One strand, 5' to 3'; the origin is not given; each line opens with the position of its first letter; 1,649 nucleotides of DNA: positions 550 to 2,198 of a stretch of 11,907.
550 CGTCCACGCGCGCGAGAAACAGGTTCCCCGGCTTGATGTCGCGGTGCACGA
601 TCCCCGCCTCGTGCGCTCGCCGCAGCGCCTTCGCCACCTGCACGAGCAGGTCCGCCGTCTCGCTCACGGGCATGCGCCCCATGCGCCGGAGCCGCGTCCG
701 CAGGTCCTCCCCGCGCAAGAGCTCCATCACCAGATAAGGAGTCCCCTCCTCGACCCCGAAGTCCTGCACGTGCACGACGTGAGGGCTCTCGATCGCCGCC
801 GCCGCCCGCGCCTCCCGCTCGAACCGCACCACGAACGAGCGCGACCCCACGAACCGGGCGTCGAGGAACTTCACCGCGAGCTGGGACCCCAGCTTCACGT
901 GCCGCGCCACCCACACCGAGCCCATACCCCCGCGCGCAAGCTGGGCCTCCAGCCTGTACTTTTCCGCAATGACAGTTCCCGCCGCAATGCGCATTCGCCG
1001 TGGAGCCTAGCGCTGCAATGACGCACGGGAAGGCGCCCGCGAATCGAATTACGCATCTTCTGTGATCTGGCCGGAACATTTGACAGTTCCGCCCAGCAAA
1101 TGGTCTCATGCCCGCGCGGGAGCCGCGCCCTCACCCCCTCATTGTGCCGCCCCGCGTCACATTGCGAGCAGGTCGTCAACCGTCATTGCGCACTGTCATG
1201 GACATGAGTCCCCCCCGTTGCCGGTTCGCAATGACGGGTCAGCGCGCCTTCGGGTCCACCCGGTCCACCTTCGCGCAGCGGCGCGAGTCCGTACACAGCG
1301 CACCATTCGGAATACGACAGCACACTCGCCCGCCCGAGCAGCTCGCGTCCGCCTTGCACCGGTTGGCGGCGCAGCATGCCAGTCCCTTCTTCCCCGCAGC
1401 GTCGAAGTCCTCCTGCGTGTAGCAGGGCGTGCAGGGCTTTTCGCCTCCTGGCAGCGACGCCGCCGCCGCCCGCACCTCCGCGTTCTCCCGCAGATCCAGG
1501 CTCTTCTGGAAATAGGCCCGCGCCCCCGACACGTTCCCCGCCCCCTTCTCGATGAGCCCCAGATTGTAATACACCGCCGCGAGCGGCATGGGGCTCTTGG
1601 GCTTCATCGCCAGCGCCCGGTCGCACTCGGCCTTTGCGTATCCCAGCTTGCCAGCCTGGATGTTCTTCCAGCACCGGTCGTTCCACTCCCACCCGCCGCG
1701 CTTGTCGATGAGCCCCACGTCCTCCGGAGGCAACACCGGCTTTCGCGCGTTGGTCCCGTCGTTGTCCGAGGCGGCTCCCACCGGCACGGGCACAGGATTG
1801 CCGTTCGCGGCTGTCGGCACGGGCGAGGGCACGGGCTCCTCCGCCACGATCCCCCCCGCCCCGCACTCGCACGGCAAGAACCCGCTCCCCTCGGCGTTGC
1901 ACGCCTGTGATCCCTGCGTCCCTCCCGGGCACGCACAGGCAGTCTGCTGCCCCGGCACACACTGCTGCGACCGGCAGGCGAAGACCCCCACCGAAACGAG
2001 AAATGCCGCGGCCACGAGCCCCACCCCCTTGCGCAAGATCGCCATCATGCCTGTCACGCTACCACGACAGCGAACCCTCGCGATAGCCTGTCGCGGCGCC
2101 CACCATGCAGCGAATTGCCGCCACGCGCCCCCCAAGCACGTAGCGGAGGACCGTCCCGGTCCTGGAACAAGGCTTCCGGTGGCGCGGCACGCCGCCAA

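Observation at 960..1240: Cluster of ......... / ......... motifs and a 10-bp palindrome overlapping the kinase-1 start codon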

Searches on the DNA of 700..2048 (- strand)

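Call 12: search_rna_families(source=window, threshold=evalue, start=700, end=1600, max_evalue=10)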
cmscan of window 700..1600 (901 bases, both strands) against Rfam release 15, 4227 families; matches with E-value up to 10: 1.
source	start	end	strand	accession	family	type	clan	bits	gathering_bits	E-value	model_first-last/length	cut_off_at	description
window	1237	1256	-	RF01133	sR3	Gene; snRNA; snoRNA; CD-box;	-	10.5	41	6.6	36-55/55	no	Small nucleolar RNA sR3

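Call 67: build_rna_model(alignment_id=A2, structure=none)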
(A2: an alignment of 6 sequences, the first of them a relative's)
Model R1 built from alignment A2 (6 sequences, 223 columns); structure: none (sequence only).
model positions 170; base pairs 0; branch points 0; effective number of sequences 2.36; information 0.38 bits per position. No base pairs: searches with it score sequence only.

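Call 68: search_with_rna_model(model_id=R1, sources=[window, L001, L002, L003, L004, L005, L006, L007, L008, L009, L130, L131], max_evalue=1)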
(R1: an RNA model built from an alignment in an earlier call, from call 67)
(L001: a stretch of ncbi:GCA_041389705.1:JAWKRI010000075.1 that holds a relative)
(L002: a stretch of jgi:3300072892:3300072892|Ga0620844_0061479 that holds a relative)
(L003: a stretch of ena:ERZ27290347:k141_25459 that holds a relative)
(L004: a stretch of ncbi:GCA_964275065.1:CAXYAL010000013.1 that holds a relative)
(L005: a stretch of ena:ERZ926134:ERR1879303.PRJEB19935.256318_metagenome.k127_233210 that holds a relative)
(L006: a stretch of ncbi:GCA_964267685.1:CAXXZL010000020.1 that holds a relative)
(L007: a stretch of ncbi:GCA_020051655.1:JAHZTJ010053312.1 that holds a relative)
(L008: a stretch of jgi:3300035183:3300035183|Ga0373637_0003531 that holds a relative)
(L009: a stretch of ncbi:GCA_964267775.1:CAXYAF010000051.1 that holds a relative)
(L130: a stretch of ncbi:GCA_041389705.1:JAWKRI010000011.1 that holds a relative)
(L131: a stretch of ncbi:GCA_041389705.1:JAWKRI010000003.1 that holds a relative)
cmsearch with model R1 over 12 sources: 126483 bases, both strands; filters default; matches with E-value up to 1: 10.
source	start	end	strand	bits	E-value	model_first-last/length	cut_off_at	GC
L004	2870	3037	+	114.4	9.3e-35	3-170/170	-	0.49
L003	2558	2721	+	113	2.5e-34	6-169/170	-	0.53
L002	1267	1433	+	112.3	4.2e-34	4-170/170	-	0.57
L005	2896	3061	+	99.3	4.6e-30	4-170/170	-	0.57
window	958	1118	-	97.2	2e-29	10-170/170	-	0.59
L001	6102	6262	+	97.2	2e-29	10-170/170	-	0.59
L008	2904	3054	+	79.8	5.3e-24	11-169/170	-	0.6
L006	2860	2967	+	22.1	4.5e-06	60-169/170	-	0.58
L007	1998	2105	+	22.1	4.5e-06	60-169/170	-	0.58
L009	2872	2967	+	16.3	0.00028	73-169/170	-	0.58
